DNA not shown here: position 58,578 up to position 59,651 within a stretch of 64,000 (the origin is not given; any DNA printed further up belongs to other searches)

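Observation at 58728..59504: Essential DNA ligase with a swapped low-GC C-terminal third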

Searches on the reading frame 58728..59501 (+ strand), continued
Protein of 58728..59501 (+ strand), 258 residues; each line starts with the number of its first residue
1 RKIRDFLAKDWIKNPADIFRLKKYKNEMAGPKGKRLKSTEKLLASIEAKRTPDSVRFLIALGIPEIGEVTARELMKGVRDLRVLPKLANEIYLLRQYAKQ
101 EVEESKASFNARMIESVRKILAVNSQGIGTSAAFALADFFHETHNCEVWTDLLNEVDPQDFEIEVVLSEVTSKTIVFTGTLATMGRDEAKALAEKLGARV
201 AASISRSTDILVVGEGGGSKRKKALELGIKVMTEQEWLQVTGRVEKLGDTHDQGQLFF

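Call 79: fold_search(model_id=the predicted structure, library=pdb)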
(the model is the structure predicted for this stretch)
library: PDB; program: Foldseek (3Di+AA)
matches with E <= 10: 708; with E <= 0.001: 5
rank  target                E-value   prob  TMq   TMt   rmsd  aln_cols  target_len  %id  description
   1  9a6z_B                5.4e-11  1.00  0.43  0.20   8.7       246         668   28  Integrative model of RPOB-DNLJ by crosslinking MS and deep learning (released 2024-09-18)
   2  2ebu_MODEL_1_A        5.8e-05  1.00  0.27  0.59   1.5        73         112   38  Solution structure of the BRCT domain from human replication factor C large subunit 1 (released 2007-08-14)
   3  2k7f_MODEL_1_A        1.8e-04  1.00  0.26  0.56  14.3       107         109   32  HADDOCK calculated model of the complex between the BRCT region of RFC p140 and dsDNA (released 2009-09-08)
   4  7u1a_A                3.3e-04  1.00  0.25  0.11   7.1        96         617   32  RFC:PCNA bound to dsDNA with a ssDNA gap of six nucleotides (released 2022-07-06)
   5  7u19_A                6.5e-04  1.00  0.26  0.11   7.0        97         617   35  RFC:PCNA bound to nicked DNA (released 2022-07-06)
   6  7tfh_A                1.1e-03  1.00  0.26  0.11  15.6       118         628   32  Atomic model of the S. cerevisiae clamp-clamp loader complex PCNA-RFC bound to two DNA molecules, one at the 5'-recess (released 2022-11-16)
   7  8dr5_A                1.2e-03  1.00  0.25  0.10  10.5       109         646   29  Open state of RFC:PCNA bound to a 3' ss/dsDNA junction (DNA2) with NTD (released 2022-08-17)
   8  8dr3_A                1.4e-03  1.00  0.24  0.10   7.4        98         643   33  Closed state of RFC:PCNA bound to a 3' ss/dsDNA junction (DNA2) with NTD (released 2022-08-17)
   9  4glx_A                2.1e-03  1.00  0.38  0.18   5.6       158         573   26  DNA ligase A in complex with inhibitor (released 2012-10-10)
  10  9hu3_B                3.1e-03  1.00  0.30  0.31  13.8       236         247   17  PR1 phage heterodimeric DNA ligase in complex with 21-mer nicked DNA containing phage nick sequence (released 2026-01-14)
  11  2owo_A                5.6e-03  1.00  0.39  0.18   4.8       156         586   26  Last Stop on the Road to Repair: Structure of E.coli DNA Ligase Bound to Nicked DNA-Adenylate (released 2007-05-15)
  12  7p5z_G                1.4e-02  1.00  0.25  0.30   8.5       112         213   14  Structure of a DNA-loaded MCM double hexamer engaged with the Dbf4-dependent kinase (released 2022-02-02)
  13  3pa6_A                1.4e-02  1.00  0.25  0.58   3.7        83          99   13  Structure of the N-terminal BRCT domain of human microcephalin (MCPH1) (released 2010-12-08)
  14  4bu0_A                1.5e-02  0.99  0.27  0.37  12.0       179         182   14  Crystal structure of Rad4 BRCT1,2 in complex with a Crb2 phosphopeptide (released 2013-10-09)
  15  2d8m_MODEL_1_A        1.6e-02  1.00  0.27  0.52   2.7        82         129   18  Solution structure of the first BRCT domain of DNA-repair protein XRCC1 (released 2006-06-06)
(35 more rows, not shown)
